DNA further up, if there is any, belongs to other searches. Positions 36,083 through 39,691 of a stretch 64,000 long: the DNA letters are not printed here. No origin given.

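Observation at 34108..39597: coaE / MoxR(CbbQ-NorQ type) AAA+ / CoA-type Nudix / 1102-aa VWA protein: a tightly coupled four-gene operon with no visible client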

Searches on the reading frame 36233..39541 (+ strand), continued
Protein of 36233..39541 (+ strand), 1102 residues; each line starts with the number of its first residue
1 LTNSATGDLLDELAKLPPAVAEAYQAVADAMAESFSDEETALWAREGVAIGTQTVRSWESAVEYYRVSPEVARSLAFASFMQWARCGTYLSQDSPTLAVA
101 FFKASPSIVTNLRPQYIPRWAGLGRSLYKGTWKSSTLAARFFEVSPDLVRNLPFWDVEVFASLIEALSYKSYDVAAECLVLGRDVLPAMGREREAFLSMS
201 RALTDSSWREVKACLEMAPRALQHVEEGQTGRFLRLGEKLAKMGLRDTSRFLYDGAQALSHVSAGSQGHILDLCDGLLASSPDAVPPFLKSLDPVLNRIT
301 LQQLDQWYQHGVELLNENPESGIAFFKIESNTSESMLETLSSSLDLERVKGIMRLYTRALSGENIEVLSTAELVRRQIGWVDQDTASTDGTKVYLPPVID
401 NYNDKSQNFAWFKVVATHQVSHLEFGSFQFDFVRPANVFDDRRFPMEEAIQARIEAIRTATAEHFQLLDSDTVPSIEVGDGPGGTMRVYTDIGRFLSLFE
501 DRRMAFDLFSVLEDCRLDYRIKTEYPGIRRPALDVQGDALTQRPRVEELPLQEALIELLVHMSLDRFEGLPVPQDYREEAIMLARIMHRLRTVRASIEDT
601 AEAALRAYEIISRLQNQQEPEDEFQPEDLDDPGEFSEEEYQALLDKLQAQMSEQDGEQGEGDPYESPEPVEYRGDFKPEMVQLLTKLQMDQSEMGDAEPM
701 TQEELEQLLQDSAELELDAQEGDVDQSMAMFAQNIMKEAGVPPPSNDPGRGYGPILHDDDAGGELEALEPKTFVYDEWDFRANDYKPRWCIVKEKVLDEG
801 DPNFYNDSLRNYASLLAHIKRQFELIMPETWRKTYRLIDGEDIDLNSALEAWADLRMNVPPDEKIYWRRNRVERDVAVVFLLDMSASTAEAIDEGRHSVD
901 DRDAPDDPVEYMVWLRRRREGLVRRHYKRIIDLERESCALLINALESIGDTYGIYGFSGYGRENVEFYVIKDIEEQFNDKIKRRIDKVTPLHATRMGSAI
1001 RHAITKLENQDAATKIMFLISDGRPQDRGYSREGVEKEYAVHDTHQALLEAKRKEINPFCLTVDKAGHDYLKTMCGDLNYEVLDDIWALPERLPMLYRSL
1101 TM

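Call 27: find_related_loci(query=A1, collection=genome_contigs, flank=10000)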
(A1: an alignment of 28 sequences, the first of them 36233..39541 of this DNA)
Query A1 (1102 aa) in genome_contigs; peptide patterns used: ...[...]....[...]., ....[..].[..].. (x = any residue, [..] = any of these).
600 stretches matched a pattern (row limit reached: there are more); 598 encode a relative of the query (tblastn E <= 1e-3); the best 80 are kept; 80 distinct loci.
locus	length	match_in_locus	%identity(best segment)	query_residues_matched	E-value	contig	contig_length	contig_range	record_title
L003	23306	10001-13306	93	1-1102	0e+0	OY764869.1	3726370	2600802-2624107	MAG: Dehalococcoidia bacterium isolate 68cf78b7-8a41-43a5-8848-46054f5a18e3 genome assembly, chromosome: 1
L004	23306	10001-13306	93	1-1102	0e+0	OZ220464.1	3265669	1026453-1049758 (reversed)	MAG: Dehalococcoidia bacterium isolate 865023ef-8e16-4315-bfec-facb54b4b210 genome assembly, chromosome: 1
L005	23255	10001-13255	76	1-1101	0e+0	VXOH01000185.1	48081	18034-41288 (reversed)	MAG: Chloroflexi bacterium isolate SB0662_bin_28 NODE_751_length_48081_cov_27.590534, whole genome shotgun sequence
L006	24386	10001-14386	75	1-1102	0e+0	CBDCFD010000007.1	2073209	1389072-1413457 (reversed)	MAG: Dehalococcoidia bacterium isolate 00984b42-5fdc-41aa-b48b-cfc3a05d4d85 genome assembly, contig: contig_7, whole gen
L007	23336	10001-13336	74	1-1101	0e+0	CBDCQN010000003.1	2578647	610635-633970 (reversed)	MAG: Dehalococcoidia bacterium isolate 997938ad-5f2c-4502-9bad-db81906396c3 genome assembly, contig: contig_3, whole gen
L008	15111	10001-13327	73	1-1101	0e+0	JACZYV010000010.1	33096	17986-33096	MAG: Chloroflexota bacterium isolate B27T3L14 B27T3L14_NODE596, whole genome shotgun sequence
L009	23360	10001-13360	72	2-1101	0e+0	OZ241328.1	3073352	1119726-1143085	MAG: Dehalococcoidia bacterium isolate 7e64c242-f5c6-42d9-bcc4-5b07c16e2bb2 genome assembly, chromosome: 1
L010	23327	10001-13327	73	1-1101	0e+0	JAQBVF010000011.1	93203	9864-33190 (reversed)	MAG: Chloroflexota bacterium isolate casp150-mb.172 NODE_523_length_93203_cov_0.602208, whole genome shotgun sequence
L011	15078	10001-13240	73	1-1101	0e+0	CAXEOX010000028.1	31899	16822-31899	MAG TPA_asm: uncultured bacterium isolate ERR599159_concoct_54 genome assembly, contig: ERZ842013.405, whole genome shot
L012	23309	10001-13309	73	1-1101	0e+0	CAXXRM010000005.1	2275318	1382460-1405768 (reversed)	MAG: Dehalococcoidia bacterium isolate 5e124f62-d7b0-4653-a383-4a8a36dfad8c genome assembly, contig: contig_5, whole gen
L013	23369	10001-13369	72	1-1101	0e+0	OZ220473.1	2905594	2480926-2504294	MAG: Dehalococcoidia bacterium isolate 87cb072c-069b-458f-9ccb-7e689b7dc65c genome assembly, chromosome: 1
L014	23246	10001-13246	74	1-1102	0e+0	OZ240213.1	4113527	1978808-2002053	MAG: Dehalococcoidia bacterium isolate 72fd1f58-039a-43d1-a234-fad5f02d9593 genome assembly, chromosome: 1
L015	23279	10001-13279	63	1-1101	0e+0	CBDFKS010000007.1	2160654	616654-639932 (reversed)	MAG: Dehalococcoidia bacterium isolate c4dad43c-b7b6-47a6-a77d-83e0dddb64fa genome assembly, contig: contig_7, whole gen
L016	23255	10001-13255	63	12-1101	0e+0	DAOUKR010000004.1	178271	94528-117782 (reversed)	MAG TPA_asm: Dehalococcoidia bacterium isolate S7_355 k113_1240696, whole genome shotgun sequence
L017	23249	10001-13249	51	8-1102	0e+0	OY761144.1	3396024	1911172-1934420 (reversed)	MAG: Dehalococcoidia bacterium isolate d500c233-76a3-46e4-a508-06ea1f82037c genome assembly, chromosome: 1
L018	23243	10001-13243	52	8-1102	0e+0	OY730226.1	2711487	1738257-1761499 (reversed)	MAG: Dehalococcoidia bacterium isolate c007961a-0c0c-4106-a690-a869d044ef0b genome assembly, chromosome: 1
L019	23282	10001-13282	52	1-1102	0e+0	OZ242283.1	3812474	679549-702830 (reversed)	MAG: Dehalococcoidia bacterium isolate d63046ed-7a55-4dc1-8bb2-d3050b7f4681 genome assembly, chromosome: 1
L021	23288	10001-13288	51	9-1102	0e+0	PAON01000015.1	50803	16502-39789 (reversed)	MAG: Dehalococcoidia bacterium isolate SAT215 49303, whole genome shotgun sequence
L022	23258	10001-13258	52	8-1102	0e+0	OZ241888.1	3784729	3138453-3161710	MAG: Dehalococcoidia bacterium isolate 46affbec-5afd-4908-a2aa-6a71a6f589da genome assembly, chromosome: 1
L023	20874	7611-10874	51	8-1102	0e+0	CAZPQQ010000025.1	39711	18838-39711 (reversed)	MAG TPA_asm: uncultured Dehalococcoidia bacterium isolate SRP308112_co1_348 genome assembly, contig: NODE_1139_length_39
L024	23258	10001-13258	51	8-1102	0e+0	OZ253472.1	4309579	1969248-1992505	MAG: Dehalococcoidia bacterium isolate 530a8394-237e-405c-b316-5e5b388c5070 genome assembly, chromosome: 1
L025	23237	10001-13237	51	12-1102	0e+0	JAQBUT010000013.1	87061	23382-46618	MAG: Chloroflexota bacterium isolate casp150-mb.159 NODE_608_length_87061_cov_0.445056, whole genome shotgun sequence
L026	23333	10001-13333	50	9-1102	0e+0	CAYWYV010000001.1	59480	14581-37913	MAG TPA_asm: uncultured Dehalococcoidia bacterium isolate SRP077602_co4_497 genome assembly, contig: NODE_685_length_594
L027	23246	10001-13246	50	11-1102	0e+0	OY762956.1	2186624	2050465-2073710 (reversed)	MAG: Dehalococcoidia bacterium isolate caf6cba7-c187-4a53-abc2-184ab5dfaca7 genome assembly, chromosome: 1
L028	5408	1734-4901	49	12-1102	0e+0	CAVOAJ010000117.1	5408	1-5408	MAG: Dehalococcoidia bacterium isolate CBN3_323.8 genome assembly, contig: Ga0302135_10009789, whole genome shotgun sequ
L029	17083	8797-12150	51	3-1102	0e+0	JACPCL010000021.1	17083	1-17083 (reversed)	MAG: Chloroflexi bacterium isolate NC_groundwater_282_Ag_S-0.65um_62_13 S6_GD2017_2_S65_scaffold_1725, whole genome shot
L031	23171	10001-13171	49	9-1102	0e+0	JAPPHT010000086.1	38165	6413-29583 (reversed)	MAG: Chloroflexota bacterium isolate RHO1_bin_8 NODE_2077_length_38165_cov_18.824219, whole genome shotgun sequence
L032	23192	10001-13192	49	1-1102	0e+0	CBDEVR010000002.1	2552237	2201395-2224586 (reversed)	MAG: Dehalococcoidia bacterium isolate 58e95461-d50d-4896-8677-afe07c5a1cd5 genome assembly, contig: contig_2, whole gen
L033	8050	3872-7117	50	12-1102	0e+0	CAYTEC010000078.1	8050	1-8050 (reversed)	MAG TPA_asm: uncultured Dehalococcoidia bacterium isolate SRP308112_co1_438 genome assembly, contig: NODE_17478_length_8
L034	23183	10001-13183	48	18-1102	0e+0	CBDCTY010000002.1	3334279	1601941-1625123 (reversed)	MAG: Dehalococcoidia bacterium isolate 8d763e54-a689-437c-9121-06e6f54ce659 genome assembly, contig: contig_2, whole gen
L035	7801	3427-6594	49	9-1102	0e+0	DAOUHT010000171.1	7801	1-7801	MAG TPA_asm: Dehalococcoidia bacterium isolate S18_111 61517, whole genome shotgun sequence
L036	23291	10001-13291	48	12-1102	0e+0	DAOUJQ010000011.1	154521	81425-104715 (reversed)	MAG TPA_asm: Dehalococcoidia bacterium isolate S34_275 k113_1289355, whole genome shotgun sequence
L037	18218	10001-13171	48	9-1102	0e+0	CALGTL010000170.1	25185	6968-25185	MAG TPA_asm: uncultured Dehalococcoidia bacterium isolate ERR2206752_bin.53_CONCOCT_v1.1_MAG genome assembly, contig: ER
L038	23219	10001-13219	59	11-1102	0e+0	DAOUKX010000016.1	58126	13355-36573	MAG TPA_asm: Dehalococcoidia bacterium isolate S8_365 148686, whole genome shotgun sequence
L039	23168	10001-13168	48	9-1102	0e+0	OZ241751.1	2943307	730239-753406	MAG: Dehalococcoidia bacterium isolate 2d2bd2f0-bb19-455d-b0e6-924b4cd30b0b genome assembly, chromosome: 1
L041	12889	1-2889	51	141-1102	0e+0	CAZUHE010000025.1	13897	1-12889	MAG TPA_asm: uncultured Dehalococcoidia bacterium isolate SRP092796_co3_583 genome assembly, contig: NODE_8710_length_13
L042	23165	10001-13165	46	9-1102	0e+0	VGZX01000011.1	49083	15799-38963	MAG: SAR202 cluster bacterium isolate K_Offshore_80m_m2_034 K_Offshore_80m_m2_034_Ga0194132_10001385, whole genome shotg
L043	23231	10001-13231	48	9-1102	0e+0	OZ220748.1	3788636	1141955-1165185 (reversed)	MAG: Dehalococcoidia bacterium isolate 6c7b36c8-b3ab-4b4c-a352-7e98d29eb5d7 genome assembly, chromosome: 1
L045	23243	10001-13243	52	12-1102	0e+0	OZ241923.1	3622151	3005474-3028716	MAG: Dehalococcoidia bacterium isolate 97b7e7e8-eacd-433b-a875-92d102a9312a genome assembly, chromosome: 1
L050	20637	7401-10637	51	12-1102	0e+0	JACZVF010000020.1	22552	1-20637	MAG: Chloroflexota bacterium isolate B17T3L14 B17T3L14_NODE1263, whole genome shotgun sequence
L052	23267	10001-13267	43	12-1101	0e+0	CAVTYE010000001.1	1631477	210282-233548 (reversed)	MAG: uncultured Chloroflexia bacterium isolate MFD04944.bin.2.175 genome assembly, contig: contig_16245, whole genome sh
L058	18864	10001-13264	50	1-1102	0e+0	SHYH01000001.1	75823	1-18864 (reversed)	MAG: Dehalococcoidia bacterium isolate Baikal-deep-G114 BACOMB-C1099, whole genome shotgun sequence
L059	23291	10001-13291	44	8-1102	0e+0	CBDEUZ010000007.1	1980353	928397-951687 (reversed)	MAG: Dehalococcoidia bacterium isolate 12bb4de0-5d66-41c1-88e6-9363c8e7e517 genome assembly, contig: contig_7, whole gen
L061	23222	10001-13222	45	11-1102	0e+0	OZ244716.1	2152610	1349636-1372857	MAG: Dehalococcoidia bacterium isolate 5fa05855-5253-4680-9f73-9ee1ceb5e725 genome assembly, chromosome: 1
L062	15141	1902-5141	41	9-1102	0e+0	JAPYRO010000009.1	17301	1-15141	MAG: Dehalococcoidia bacterium isolate PW3.metabat2.168 PW3_4571_length_17301_cov_6.992752, whole genome shotgun sequenc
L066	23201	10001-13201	43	11-1101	0e+0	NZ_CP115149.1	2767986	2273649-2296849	Tepidiforma flava strain YIM 72310 chromosome, complete genome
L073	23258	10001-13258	40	1-1101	0e+0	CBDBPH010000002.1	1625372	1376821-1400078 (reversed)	MAG: Dehalococcoidia bacterium isolate 745030fc-1ee1-449d-a068-ea6b321db757 genome assembly, contig: contig_2, whole gen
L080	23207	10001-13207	48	9-1102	0e+0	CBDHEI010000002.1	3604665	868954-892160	MAG: Dehalococcoidia bacterium isolate 8c643066-d586-4031-88eb-ae6791ed655d genome assembly, contig: contig_2, whole gen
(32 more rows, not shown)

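Call 34: list_cluster_members(proteins=[P0202, P0210, P0213, P0222, P0237, P0255, P0268, P0259, P0241, P0254])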
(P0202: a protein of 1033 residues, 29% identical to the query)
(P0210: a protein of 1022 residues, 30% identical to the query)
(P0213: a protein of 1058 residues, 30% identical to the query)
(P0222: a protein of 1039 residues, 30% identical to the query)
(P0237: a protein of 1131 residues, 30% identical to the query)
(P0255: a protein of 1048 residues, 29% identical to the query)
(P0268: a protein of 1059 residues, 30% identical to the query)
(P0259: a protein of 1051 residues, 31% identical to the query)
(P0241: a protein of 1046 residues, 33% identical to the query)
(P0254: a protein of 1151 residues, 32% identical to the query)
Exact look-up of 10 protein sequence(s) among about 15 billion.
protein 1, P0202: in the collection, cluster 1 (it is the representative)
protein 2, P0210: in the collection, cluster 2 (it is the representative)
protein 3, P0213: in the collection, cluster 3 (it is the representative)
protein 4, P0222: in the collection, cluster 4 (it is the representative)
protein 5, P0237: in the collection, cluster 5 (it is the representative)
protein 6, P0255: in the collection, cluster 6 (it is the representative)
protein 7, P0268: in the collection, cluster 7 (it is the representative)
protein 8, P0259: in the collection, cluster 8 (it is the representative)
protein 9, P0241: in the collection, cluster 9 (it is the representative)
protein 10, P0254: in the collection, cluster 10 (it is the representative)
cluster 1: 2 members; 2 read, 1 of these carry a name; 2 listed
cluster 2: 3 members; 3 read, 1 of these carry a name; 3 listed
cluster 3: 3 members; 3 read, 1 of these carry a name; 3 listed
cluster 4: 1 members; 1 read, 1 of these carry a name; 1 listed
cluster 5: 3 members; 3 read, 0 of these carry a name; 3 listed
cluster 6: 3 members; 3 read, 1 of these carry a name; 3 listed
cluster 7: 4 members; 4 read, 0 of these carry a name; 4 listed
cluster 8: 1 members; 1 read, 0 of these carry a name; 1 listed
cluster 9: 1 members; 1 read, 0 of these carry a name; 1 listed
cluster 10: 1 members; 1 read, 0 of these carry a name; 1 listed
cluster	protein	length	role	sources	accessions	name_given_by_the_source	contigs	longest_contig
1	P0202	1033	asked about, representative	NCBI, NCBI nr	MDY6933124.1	MAG: VWA domain-containing protein [Spirochaetota bacterium] | VWA domain-containing protein [Spirochaetota bacterium]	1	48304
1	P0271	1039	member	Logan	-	-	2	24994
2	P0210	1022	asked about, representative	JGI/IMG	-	-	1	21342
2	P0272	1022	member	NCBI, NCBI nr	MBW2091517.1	MAG: VWA domain-containing protein [Deltaproteobacteria bacterium] | VWA domain-containing protein [Deltaproteobacteria bacterium]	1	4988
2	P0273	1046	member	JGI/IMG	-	-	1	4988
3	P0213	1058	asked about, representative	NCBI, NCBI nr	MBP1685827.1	MAG: hypothetical protein H6Q33_1970 [Deltaproteobacteria bacterium] | hypothetical protein [Deltaproteobacteria bacterium]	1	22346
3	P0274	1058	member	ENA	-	-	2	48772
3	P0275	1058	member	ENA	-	-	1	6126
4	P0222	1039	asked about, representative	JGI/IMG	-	hypothetical protein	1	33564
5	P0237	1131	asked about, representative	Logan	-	-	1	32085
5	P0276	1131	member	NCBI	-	-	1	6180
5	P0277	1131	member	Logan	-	-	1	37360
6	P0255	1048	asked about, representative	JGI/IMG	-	-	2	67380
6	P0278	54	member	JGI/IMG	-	hypothetical protein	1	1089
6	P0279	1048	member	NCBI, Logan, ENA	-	-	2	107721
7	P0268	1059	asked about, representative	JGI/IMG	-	-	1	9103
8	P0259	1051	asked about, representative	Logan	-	-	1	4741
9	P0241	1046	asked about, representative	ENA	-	-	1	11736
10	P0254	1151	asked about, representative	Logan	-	-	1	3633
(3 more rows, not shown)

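Call 35: find_encoding_contigs(protein=P0202, flank=8000, max_places=2)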
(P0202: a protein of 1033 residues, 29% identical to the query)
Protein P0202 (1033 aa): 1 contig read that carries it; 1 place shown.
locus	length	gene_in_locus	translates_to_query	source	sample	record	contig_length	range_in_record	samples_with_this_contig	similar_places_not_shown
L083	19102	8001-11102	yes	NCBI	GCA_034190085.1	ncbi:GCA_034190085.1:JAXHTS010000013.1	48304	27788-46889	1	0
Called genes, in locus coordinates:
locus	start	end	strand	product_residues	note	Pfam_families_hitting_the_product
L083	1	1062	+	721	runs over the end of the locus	-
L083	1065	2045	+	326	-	PF07719:TPR_2 (faint), PF00515:TPR_1 (faint), PF13414:TPR_11 (faint), PF14559:TPR_19 (weak)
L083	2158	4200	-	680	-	PF13426:PAS_9 (weak), PF01590:GAF, PF00512:HisKA, PF02518:HATPase_c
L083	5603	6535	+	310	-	PF02219:MTHFR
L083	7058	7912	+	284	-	PF07728:AAA_5, PF08406:CbbQ_C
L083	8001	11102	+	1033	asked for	PF00092:VWA (weak)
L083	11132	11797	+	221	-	PF23023:Anti-Pycsar_Apyc1 (weak), PF00753:Lactamase_B, PF19583:ODP, PF12706:Lactamase_B_2 (weak)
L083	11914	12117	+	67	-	-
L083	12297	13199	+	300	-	PF01040:UbiA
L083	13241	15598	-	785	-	PF13088:BNR_2 (faint)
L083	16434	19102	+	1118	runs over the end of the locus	PF00149:Metallophos, PF24883:NPHP3_N (faint), PF05729:NACHT, PF03781:FGE-sulfatase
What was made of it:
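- One Spirochaetota locus has an MBL-fold hydrolase 30 nt downstream of the VWA gene (call 35).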

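Call 36: find_encoding_contigs(protein=P0213, flank=8000, max_places=2)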
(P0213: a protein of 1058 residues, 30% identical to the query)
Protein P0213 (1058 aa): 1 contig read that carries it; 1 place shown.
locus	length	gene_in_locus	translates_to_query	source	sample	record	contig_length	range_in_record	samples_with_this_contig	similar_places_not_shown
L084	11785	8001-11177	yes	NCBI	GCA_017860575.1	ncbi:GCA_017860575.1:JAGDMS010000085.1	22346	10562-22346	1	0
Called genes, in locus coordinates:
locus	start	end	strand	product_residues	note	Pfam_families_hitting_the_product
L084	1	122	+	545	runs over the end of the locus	PF00884:Sulfatase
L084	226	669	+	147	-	PF04966:OprB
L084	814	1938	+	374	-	PF13466:STAS_2 (weak), PF02405:MlaE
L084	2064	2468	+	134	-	PF05635:23S_rRNA_IVP, PF22296:bAvd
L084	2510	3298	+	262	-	PF00005:ABC_tran, PF13304:AAA_21 (weak)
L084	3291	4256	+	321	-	PF02470:MlaD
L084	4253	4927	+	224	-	PF03886:ABC_trans_aux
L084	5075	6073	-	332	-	PF00586:AIRS, PF02769:AIRS_C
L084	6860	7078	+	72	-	-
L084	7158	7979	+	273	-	PF07728:AAA_5, PF08406:CbbQ_C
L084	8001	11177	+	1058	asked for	PF00092:VWA (weak)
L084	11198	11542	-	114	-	-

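Call 37: find_encoding_contigs(protein=P0255, flank=8000, max_places=2)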
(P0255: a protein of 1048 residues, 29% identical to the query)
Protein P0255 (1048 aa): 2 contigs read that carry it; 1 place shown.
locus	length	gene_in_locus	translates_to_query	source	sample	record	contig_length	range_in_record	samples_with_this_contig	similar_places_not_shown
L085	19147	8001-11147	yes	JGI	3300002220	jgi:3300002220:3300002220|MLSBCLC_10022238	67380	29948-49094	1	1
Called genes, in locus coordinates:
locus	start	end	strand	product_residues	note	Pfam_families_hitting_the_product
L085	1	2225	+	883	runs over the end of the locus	-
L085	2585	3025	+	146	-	PF02579:Nitro_FeMo-Co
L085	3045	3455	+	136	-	-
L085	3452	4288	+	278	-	PF00142:Fer4_NifH (faint), PF01656:CbiA, PF10609:ParA, PF13614:AAA_31 (weak), PF00037:Fer4 (weak), PF14697:Fer4_21 (weak), PF13187:Fer4_9 (weak), PF00037:Fer4 (weak), +3 more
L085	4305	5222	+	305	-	PF00142:Fer4_NifH (faint), PF01656:CbiA, PF00037:Fer4, PF12837:Fer4_6 (weak), PF13237:Fer4_10 (weak), PF14697:Fer4_21 (weak), PF00037:Fer4 (weak), PF10609:ParA (weak), +2 more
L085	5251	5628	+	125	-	PF02579:Nitro_FeMo-Co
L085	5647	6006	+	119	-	PF02579:Nitro_FeMo-Co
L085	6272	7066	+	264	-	PF00378:ECH_1, PF16113:ECH_2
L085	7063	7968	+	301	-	PF07728:AAA_5, PF08406:CbbQ_C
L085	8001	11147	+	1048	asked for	PF00092:VWA (weak)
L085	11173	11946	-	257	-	-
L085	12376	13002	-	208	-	PF02811:PHP, PF13263:PHP_C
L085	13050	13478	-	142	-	PF11136:DUF2889 (weak)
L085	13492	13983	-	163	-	PF11136:DUF2889 (faint)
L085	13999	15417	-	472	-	PF02596:DUF169, PF01121:CoaE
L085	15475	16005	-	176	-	PF02572:CobA_CobO_BtuR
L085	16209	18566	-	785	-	PF03176:MMPL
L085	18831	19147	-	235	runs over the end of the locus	PF02683:DsbD_TM, PF13386:DsbD_2 (weak)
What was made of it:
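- There is one CoaE fusion 3 kb away in L085 (call 37), and I estimate that could be chance.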
